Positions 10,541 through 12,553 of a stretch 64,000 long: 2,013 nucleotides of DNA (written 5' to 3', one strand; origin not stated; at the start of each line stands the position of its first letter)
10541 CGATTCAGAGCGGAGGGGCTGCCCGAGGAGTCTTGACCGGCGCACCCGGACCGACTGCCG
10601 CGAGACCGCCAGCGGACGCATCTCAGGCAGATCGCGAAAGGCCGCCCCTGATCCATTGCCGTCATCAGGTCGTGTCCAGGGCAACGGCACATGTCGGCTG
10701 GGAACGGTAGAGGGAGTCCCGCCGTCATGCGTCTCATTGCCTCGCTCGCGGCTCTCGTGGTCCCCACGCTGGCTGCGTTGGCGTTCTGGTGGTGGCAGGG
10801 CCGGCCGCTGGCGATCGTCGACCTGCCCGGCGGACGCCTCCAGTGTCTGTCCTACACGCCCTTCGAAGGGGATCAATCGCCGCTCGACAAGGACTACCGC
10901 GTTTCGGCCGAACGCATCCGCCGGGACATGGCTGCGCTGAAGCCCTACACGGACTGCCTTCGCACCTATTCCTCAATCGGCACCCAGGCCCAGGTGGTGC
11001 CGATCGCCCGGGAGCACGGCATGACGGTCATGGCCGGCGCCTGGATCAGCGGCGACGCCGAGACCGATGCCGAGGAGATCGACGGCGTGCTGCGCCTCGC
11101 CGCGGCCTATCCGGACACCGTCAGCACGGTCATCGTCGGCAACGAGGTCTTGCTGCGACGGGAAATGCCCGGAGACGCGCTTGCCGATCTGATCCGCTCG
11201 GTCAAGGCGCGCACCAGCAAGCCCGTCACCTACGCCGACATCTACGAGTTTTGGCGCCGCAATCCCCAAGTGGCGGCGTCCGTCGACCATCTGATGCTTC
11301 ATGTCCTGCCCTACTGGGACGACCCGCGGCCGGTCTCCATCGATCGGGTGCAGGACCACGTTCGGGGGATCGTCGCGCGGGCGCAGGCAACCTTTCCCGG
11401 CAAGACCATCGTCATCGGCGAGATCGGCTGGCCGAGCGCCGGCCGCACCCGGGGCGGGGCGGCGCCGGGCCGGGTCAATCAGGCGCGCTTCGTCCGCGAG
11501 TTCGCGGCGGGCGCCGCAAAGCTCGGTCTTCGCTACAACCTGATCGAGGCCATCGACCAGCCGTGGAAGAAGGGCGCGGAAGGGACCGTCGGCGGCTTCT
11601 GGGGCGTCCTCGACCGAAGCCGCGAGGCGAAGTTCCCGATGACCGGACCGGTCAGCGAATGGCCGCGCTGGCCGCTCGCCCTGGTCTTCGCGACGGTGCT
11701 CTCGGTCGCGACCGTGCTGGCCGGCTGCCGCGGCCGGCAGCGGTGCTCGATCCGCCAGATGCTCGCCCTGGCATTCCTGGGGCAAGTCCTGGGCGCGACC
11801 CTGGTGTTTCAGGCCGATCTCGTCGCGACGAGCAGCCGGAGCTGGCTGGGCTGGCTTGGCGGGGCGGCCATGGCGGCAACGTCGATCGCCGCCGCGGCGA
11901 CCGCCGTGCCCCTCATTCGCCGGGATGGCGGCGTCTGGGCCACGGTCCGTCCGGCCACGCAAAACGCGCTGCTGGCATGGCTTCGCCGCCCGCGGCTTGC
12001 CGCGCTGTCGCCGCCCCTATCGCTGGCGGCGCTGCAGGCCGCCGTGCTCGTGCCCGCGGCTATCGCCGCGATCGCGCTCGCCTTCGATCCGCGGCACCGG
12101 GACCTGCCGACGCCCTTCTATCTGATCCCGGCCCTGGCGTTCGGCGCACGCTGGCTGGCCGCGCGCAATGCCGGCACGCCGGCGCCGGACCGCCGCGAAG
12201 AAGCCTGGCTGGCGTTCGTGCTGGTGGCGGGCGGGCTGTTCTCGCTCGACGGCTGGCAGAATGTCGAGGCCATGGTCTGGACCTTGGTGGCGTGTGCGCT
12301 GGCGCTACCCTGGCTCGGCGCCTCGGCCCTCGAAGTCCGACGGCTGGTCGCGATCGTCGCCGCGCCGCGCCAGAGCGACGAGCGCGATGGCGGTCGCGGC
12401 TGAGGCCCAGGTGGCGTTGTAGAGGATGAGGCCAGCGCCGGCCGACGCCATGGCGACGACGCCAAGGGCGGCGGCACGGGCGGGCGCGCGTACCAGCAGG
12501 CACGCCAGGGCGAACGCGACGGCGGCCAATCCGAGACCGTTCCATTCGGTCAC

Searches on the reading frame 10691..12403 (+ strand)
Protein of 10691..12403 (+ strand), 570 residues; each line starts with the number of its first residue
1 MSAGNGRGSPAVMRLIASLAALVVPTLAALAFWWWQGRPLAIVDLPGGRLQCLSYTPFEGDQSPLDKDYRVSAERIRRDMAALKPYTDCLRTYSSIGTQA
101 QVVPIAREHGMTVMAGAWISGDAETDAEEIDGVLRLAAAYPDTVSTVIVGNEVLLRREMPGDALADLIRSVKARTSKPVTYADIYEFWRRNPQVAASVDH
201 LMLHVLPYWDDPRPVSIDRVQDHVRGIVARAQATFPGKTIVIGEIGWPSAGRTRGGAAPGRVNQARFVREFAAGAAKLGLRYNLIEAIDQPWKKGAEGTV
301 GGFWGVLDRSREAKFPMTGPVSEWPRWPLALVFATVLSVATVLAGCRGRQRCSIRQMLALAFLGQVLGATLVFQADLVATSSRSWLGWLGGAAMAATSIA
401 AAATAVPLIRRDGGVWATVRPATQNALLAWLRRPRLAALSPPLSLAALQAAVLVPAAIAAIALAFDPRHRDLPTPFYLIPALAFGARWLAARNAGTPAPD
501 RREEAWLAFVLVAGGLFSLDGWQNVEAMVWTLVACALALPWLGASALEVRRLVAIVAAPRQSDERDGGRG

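Call 45: search_protein_families(library=pfam, proteins=[window:10691-12403:+], max_evalue=0.00001)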
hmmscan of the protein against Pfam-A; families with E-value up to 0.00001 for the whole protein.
window:10691-12403:+ (570 aa): 1 family
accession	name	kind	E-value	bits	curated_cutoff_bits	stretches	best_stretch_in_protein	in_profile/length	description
PF00332.24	Glyco_hydro_17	-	3.5e-06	27.3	28.2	0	238-315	224-302/306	Glycosyl hydrolases family 17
